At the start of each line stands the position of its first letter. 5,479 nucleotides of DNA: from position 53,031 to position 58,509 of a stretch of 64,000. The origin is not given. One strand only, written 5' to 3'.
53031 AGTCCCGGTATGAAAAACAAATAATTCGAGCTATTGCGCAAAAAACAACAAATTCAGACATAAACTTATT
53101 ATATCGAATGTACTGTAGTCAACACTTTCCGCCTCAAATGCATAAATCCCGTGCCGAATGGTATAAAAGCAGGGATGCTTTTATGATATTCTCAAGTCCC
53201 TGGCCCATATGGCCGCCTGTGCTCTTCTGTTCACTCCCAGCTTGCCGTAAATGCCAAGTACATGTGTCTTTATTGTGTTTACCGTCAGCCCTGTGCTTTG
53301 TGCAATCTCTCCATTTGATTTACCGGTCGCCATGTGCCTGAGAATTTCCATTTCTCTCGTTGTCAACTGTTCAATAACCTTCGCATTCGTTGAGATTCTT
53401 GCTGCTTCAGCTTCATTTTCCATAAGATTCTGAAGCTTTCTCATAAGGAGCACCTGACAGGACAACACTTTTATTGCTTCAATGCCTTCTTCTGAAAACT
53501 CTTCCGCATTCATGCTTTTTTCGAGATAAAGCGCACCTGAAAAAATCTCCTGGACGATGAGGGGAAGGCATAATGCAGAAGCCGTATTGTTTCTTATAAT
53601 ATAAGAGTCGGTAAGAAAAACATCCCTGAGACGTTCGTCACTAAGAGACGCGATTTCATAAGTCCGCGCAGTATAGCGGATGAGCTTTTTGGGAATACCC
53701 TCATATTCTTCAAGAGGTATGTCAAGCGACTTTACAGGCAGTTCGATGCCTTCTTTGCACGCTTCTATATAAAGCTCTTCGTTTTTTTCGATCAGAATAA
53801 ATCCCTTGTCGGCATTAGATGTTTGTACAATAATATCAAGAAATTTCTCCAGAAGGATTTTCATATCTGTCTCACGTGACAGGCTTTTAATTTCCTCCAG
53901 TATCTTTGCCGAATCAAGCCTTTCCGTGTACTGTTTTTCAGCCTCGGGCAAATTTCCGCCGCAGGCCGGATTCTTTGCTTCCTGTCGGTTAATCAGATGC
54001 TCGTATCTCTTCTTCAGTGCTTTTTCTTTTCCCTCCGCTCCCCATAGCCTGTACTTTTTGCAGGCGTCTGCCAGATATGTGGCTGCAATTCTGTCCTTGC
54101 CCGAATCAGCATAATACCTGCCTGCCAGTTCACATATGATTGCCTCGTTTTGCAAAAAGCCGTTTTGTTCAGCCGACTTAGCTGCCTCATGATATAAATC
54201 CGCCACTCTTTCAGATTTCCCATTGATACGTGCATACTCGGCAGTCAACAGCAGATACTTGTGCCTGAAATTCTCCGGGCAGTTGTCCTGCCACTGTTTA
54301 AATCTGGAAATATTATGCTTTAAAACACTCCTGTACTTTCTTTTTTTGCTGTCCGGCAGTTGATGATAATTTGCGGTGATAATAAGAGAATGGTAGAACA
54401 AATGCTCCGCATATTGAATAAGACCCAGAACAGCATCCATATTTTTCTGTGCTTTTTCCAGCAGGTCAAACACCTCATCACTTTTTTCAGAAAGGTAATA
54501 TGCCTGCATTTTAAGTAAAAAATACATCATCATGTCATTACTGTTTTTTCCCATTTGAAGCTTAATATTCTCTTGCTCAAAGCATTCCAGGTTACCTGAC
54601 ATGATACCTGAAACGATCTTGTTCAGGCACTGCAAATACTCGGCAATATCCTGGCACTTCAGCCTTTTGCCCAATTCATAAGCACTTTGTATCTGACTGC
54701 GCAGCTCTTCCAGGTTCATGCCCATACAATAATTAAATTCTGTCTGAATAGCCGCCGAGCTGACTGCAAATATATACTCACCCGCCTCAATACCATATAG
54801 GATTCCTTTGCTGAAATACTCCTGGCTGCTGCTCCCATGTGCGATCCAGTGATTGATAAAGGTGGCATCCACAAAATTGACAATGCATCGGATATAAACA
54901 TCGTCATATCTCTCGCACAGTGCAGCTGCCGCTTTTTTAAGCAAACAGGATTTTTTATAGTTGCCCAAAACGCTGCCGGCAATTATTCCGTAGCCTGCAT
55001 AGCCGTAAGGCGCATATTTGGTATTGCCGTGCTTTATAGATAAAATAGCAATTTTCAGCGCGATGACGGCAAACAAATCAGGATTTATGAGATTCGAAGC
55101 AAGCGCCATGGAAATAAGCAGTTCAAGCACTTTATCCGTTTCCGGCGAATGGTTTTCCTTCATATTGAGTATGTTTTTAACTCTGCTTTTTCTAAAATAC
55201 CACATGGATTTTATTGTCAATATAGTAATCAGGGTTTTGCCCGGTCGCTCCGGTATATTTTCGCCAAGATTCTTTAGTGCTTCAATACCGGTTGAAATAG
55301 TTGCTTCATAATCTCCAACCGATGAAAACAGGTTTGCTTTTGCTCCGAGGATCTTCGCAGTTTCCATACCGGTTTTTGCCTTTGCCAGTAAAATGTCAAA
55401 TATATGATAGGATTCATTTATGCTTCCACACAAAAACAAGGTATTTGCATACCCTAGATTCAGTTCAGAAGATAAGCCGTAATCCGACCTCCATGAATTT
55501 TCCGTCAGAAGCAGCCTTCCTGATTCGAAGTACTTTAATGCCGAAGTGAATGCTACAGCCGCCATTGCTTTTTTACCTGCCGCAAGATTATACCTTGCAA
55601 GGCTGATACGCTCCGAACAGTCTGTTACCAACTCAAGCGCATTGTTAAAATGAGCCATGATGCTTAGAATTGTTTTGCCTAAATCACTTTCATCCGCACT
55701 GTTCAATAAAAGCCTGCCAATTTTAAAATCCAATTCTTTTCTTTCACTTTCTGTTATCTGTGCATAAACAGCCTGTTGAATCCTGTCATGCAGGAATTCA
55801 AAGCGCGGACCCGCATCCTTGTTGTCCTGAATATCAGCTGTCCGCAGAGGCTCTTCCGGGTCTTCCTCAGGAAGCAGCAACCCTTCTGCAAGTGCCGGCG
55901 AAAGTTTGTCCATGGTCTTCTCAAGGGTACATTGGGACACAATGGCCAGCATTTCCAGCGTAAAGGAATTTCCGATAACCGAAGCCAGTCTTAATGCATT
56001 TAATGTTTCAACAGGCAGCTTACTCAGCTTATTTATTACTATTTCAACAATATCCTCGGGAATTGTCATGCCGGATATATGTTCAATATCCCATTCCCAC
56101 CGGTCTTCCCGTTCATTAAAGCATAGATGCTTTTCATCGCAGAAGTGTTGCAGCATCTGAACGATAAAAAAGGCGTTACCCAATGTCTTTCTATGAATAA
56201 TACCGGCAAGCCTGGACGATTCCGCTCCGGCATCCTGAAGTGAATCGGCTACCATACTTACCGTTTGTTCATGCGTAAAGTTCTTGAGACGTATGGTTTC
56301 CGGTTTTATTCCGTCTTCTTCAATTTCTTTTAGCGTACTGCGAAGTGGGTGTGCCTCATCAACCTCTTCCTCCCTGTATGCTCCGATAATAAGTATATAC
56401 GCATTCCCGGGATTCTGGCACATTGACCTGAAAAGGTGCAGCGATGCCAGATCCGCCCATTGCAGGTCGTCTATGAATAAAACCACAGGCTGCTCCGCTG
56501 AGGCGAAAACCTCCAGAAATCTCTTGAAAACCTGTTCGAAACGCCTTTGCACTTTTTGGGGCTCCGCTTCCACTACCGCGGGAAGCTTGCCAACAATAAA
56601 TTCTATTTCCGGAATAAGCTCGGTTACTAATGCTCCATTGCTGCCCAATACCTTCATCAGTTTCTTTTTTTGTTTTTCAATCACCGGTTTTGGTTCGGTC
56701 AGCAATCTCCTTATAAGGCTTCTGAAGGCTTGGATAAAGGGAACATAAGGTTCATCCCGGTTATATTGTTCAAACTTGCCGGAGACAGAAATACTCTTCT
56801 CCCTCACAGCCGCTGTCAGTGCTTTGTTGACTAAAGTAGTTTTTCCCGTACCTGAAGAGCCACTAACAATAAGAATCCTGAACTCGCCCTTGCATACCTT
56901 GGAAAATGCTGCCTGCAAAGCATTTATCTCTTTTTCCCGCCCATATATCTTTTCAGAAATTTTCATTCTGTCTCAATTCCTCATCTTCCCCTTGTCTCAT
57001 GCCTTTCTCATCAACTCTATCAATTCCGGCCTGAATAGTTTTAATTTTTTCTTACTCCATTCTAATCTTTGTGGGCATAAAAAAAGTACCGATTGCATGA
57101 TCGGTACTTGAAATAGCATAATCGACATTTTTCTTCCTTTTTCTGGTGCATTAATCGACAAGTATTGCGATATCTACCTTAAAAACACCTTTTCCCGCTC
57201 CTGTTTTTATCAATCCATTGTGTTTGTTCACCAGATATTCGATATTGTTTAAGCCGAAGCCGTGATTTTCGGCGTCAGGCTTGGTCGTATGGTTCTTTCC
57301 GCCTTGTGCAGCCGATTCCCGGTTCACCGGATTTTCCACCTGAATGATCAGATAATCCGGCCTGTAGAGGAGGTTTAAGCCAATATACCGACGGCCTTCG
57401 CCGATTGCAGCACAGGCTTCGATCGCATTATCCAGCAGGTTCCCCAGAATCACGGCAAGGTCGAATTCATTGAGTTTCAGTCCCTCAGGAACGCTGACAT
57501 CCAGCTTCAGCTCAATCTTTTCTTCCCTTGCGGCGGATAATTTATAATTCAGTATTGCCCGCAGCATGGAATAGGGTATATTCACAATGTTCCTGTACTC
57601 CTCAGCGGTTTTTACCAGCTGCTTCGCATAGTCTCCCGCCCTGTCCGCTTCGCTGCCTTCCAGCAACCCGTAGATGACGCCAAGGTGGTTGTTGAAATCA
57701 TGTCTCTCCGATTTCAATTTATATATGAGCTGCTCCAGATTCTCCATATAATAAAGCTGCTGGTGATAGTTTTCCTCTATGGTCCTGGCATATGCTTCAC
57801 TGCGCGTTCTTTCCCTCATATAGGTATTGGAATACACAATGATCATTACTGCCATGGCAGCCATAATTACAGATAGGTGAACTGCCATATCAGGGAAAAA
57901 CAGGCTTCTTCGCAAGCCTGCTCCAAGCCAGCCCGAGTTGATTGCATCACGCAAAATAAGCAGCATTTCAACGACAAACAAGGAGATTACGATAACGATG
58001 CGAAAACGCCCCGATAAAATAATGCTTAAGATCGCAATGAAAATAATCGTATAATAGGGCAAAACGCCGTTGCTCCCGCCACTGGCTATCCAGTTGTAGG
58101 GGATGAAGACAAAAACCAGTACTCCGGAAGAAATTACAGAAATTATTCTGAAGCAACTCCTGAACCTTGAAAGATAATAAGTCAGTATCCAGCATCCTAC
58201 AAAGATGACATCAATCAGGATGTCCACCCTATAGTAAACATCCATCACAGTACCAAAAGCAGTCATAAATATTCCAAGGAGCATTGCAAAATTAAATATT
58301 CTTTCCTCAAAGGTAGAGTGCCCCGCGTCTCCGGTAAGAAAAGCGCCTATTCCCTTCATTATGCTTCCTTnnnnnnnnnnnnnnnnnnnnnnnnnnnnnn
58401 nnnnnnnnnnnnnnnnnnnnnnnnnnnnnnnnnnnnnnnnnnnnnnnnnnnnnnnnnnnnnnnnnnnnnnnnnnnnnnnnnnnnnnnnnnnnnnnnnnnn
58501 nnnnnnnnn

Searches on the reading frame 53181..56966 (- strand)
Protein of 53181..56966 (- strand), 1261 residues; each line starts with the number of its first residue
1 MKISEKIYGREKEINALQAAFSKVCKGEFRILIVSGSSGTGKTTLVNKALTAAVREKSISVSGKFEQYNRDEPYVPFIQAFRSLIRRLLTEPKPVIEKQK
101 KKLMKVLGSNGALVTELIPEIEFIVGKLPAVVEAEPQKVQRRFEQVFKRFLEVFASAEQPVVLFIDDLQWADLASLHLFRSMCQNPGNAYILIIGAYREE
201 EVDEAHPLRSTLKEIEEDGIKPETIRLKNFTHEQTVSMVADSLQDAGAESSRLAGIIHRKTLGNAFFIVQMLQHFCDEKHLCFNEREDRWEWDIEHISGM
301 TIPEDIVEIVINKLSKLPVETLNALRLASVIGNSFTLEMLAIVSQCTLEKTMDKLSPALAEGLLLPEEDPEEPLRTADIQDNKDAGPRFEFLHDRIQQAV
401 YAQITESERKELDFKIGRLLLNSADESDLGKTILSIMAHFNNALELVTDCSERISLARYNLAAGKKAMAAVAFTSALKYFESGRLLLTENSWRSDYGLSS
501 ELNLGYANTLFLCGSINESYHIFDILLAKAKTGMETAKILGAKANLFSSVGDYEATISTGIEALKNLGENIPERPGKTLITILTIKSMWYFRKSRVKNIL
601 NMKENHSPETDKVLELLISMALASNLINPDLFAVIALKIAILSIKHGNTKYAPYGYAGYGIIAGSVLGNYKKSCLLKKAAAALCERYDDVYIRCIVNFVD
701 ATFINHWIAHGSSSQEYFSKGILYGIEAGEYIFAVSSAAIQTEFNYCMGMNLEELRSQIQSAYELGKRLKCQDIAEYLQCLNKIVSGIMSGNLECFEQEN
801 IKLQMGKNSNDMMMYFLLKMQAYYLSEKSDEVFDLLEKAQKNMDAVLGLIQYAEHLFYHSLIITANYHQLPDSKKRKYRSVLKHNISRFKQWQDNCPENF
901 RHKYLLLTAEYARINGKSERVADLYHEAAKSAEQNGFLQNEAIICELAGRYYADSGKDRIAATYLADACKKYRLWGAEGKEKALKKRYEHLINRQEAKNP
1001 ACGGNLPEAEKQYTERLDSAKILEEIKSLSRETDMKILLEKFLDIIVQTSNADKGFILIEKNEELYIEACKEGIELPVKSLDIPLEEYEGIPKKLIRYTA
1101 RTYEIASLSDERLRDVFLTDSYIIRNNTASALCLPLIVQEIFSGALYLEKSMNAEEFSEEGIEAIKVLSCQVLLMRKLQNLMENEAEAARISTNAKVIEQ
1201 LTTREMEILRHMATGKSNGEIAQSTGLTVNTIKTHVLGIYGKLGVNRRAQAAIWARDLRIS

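Call 79: search_protein_families(library=pfam, proteins=[window:53181-56966:-], max_evalue=0.001)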
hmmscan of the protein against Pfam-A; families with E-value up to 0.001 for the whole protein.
window:53181-56966:- (1261 aa): 10 families
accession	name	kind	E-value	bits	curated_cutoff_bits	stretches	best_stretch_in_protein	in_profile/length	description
PF13191.12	AAA_16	-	1.5e-37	130.1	32.6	1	7-194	2-167/167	AAA ATPase domain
PF00196.25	GerE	-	9.5e-15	54.4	23.5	1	1200-1255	2-57/57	Bacterial regulatory proteins, luxR family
PF25503.1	TPR_CHK1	-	3.5e-09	36.8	27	1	803-939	51-189/245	CHK1-like, TPR repeats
PF13401.12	AAA_22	-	6.5e-07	30.2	27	1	30-197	6-124/130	AAA domain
PF20703.3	nSTAND1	-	3.9e-05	23.9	27.1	1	8-168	17-124/379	Novel STAND NTPase 1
PF01637.24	ATPase_2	-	4.4e-05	23.8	33.2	1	9-171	3-122/225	ATPase domain predominantly from Archaea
PF08281.18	Sigma70_r4_2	-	0.00015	21.7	25.7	1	1197-1236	7-47/54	Sigma-70, region 4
PF25199.1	nSTAND_NTPase5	-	0.00018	21.8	34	0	15-59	26-71/145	Novel STAND NTPase 5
PF07693.20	KAP_NTPase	-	0.0003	20.6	20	0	31-168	22-160/293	KAP family P-loop domain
PF10923.14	BrxC_BrxD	-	0.00061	19.3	22.2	0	9-91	29-112/414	BREX system ATP-binding protein BrxC/D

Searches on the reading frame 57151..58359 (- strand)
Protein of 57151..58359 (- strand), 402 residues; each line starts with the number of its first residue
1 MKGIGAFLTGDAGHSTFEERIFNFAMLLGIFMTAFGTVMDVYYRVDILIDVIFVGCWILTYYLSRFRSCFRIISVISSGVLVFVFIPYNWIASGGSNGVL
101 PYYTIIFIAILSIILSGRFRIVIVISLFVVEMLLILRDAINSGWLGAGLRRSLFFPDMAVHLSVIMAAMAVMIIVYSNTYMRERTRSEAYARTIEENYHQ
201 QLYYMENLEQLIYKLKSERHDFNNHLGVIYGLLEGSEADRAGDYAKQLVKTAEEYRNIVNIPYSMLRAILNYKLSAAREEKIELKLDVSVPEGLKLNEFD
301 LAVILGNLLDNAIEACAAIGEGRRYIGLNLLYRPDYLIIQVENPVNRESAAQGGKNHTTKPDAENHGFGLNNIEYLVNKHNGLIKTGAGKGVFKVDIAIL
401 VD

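Call 79: search_protein_families(library=pfam, proteins=[window:57151-58359:-], max_evalue=0.001)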
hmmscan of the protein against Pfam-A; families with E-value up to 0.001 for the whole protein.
window:57151-58359:- (402 aa): 3 families
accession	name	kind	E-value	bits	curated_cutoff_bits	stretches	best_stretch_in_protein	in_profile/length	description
PF14501.12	HATPase_c_5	-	7.1e-23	80.9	22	1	296-399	1-101/102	GHKL domain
PF14689.11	SPOB_a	-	5.4e-12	45.6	28.1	1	204-261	5-62/62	Sensor_kinase_SpoOB-type, alpha-helical domain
PF02518.31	HATPase_c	-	8e-05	23.5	26.4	1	300-386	5-93/111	Histidine kinase-, DNA gyrase B-, and HSP90-like ATPase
